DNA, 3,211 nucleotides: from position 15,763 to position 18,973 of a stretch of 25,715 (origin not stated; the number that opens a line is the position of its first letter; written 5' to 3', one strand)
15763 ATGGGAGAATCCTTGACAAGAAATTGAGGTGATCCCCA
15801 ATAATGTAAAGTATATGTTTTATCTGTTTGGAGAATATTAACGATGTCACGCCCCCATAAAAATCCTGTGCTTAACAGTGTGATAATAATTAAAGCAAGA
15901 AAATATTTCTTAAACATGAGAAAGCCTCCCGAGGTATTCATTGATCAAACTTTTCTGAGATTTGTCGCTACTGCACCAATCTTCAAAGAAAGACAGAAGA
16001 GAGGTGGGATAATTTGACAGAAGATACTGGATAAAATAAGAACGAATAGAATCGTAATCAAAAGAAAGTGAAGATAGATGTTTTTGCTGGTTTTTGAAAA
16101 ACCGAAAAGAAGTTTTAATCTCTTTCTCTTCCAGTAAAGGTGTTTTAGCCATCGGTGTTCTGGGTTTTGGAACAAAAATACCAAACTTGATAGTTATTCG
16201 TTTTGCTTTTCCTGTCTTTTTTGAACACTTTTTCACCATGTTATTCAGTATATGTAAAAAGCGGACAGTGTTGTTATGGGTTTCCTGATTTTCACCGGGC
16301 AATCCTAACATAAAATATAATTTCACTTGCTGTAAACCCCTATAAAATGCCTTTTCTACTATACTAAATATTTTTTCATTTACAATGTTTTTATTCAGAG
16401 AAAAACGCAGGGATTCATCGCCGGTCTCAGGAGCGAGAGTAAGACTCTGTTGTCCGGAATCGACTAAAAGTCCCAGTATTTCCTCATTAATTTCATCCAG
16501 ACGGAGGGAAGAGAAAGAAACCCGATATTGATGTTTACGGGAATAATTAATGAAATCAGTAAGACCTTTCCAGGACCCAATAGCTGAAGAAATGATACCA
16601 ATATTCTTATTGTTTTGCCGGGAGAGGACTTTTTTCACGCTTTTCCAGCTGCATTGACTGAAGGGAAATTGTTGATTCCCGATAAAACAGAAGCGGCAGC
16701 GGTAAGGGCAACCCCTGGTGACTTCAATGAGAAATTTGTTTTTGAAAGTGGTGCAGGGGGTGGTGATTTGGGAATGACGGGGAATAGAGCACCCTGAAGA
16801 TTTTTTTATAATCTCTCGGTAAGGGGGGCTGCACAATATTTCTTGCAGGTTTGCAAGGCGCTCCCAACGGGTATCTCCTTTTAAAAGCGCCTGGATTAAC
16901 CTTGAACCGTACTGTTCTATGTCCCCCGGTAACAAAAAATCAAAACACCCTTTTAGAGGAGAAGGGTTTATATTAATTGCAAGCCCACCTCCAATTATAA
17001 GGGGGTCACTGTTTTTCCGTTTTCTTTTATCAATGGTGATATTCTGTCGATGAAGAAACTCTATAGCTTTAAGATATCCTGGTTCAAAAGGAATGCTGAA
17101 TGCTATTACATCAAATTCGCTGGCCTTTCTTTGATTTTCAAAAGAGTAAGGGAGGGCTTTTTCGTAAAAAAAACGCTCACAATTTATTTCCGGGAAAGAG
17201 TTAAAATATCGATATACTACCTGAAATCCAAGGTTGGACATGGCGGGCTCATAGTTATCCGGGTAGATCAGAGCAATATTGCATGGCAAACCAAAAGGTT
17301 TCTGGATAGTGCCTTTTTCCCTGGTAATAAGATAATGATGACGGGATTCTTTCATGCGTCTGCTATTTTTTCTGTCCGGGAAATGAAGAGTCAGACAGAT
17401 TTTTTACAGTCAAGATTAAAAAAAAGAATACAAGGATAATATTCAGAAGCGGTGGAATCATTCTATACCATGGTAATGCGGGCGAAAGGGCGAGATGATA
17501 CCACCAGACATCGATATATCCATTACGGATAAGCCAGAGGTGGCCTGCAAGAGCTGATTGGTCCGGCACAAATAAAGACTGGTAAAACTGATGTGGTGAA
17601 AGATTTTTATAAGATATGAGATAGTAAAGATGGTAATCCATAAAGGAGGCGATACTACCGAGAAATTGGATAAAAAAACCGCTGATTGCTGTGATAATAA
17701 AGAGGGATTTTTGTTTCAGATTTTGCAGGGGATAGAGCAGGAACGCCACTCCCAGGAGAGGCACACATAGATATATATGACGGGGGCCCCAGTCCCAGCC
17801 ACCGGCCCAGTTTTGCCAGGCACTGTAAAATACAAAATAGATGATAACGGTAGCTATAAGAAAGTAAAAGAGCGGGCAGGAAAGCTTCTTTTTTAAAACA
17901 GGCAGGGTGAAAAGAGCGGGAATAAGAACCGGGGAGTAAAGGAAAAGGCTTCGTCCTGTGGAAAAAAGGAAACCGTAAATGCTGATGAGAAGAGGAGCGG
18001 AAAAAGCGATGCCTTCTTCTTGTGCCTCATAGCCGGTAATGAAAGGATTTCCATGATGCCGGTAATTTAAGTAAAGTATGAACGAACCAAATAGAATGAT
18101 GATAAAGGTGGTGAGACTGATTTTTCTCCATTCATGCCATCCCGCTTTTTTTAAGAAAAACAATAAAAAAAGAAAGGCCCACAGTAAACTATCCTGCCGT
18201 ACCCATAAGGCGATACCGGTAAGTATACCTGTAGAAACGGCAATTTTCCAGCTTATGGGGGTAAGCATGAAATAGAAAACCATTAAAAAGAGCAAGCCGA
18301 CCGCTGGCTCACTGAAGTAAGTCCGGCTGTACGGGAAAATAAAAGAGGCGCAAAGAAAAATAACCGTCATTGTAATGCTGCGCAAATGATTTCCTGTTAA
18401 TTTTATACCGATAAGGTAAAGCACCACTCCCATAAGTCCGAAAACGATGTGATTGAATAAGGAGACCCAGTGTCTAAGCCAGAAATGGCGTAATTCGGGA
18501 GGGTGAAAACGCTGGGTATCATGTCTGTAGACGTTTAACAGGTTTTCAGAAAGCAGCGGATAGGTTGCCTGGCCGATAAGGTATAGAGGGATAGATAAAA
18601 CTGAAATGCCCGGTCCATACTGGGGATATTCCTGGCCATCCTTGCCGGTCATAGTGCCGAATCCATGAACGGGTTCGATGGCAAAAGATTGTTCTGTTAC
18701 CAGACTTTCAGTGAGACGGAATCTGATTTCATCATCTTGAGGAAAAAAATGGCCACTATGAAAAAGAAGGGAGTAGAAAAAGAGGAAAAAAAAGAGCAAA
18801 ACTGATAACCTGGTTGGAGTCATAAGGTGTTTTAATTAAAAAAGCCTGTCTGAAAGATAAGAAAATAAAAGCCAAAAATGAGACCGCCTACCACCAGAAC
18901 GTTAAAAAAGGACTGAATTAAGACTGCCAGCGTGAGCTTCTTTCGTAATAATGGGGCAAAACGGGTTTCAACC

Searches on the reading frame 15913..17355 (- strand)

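Call 6: search_protein_families(library=pfam, proteins=[window:15913-17355:-], max_evalue=0.1)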
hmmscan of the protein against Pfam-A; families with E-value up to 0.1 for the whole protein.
window:15913-17355:- (481 aa): 2 families
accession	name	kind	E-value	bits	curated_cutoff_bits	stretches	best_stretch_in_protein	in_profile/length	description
PF19864.5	Radical_SAM_N2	-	4.8e-24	85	29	1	43-170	1-142/151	Radical SAM proteins, N-terminal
PF04055.27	Radical_SAM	-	6.1e-14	53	29.5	1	210-367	1-166/166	Radical SAM superfamily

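Call 7: search_protein_families(library=ncbifam, proteins=[window:15913-17355:-], max_evalue=0.1)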
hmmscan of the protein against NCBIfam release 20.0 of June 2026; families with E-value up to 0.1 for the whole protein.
window:15913-17355:- (481 aa): 23 families
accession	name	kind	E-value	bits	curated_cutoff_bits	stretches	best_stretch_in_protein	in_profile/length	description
TIGR03960.1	rSAM_fuse_unch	hypoth_equivalog_domain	1.7e-58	198.6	462.3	2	180-438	227-492/605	TIGR03960 family B12-binding radical SAM protein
TIGR04013.1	B12_SAM_MJ_1487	hypoth_equivalog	1.9e-13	50.1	251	1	108-373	63-336/382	TIGR04013 family B12-binding domain/radical SAM domain-containing protein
TIGR04479.1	bcpD_PhpK_rSAM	subfamily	4.8e-10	38.4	600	1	209-368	243-407/504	PhpK family radical SAM P-methyltransferase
TIGR04190.1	B12_SAM_Ta0216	equivalog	1.4e-08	33.8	500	1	290-380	313-404/554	TIGR04190 family B12-binding domain/radical SAM domain protein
TIGR04072.2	rSAM_ladder_B12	equivalog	4.2e-08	32.3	360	1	108-374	90-353/443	lipid biosynthesis B12-binding/radical SAM protein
NF050148.1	rSAM_ApyD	equivalog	7.3e-08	31.3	750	1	209-403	201-390/645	RiPP biosynthesis radical SAM protein ApyD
TIGR03471.1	HpnJ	equivalog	5.5e-07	28.8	577.6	1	210-373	200-368/472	hopanoid biosynthesis associated radical SAM protein HpnJ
TIGR04014.1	B12_SAM_MJ_0865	equivalog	9e-06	24.7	360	1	209-368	162-334/434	methyl-coenzyme M reductase glutamine C-methyltransferase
TIGR01579.1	MiaB-like-C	equivalog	3.3e-05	23.3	357.05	1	169-368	102-316/416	tRNA (N(6)-L-threonylcarbamoyladenosine(37)-C(2))-methylthiotransferase MtaB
TIGR00089.1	TIGR00089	subfamily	4.3e-05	22.5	251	1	193-368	126-316/429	MiaB/RimO family radical SAM methylthiotransferase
NF006065.0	PRK08207.2-4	equivalog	8e-05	21.8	922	1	268-365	251-351/484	coproporphyrinogen III oxidase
TIGR04385.1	B12_rSAM_cofa1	equivalog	0.00011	21.5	450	1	209-376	197-370/438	B12 lower ligand biosynthesis radical SAM protein BzaD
NF033712.0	B12_rSAM_KedN5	subfamily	0.00034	18.9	700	1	208-226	196-214/624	KedN5 family methylcobalamin-dependent radical SAM C-methyltransferase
NF033070.1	rSAM_AprD4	equivalog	0.00039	19.5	500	1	283-368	279-364/456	AprD4 family radical SAM diol-dehydratase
TIGR04317.1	W_rSAM_matur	equivalog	0.00094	18.4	380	1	207-335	5-139/349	tungsten cofactor oxidoreductase radical SAM maturase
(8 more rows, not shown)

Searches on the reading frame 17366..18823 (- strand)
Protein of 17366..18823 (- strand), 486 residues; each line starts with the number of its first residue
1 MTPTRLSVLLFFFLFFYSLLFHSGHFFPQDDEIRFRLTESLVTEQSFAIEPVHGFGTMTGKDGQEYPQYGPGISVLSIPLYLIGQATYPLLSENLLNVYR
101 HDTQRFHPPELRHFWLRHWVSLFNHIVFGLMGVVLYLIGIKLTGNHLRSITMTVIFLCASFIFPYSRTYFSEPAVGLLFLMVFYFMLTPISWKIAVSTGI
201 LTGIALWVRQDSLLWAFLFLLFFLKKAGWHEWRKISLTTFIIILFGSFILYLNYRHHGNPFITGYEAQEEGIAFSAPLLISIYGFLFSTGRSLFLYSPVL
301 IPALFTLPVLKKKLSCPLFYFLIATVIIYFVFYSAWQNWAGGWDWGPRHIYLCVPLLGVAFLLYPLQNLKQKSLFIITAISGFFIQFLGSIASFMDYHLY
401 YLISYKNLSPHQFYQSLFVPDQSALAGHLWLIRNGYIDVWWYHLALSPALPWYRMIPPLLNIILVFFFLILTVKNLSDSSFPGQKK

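Call 6: search_protein_families(library=pfam, proteins=[window:17366-18823:-], max_evalue=0.1)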
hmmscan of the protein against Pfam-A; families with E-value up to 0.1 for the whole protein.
window:17366-18823:- (486 aa): 0 families

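Call 7: search_protein_families(library=ncbifam, proteins=[window:17366-18823:-], max_evalue=0.1)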
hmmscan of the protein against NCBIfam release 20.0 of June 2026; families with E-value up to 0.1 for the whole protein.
window:17366-18823:- (486 aa): 1 family
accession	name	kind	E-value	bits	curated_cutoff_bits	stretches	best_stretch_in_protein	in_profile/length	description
NF047440.1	LA3751_2_3_fam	subfamily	9.8e-22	77.4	200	1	117-389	98-381/460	LA_3751/LA_3752 family putative glycosyltransferase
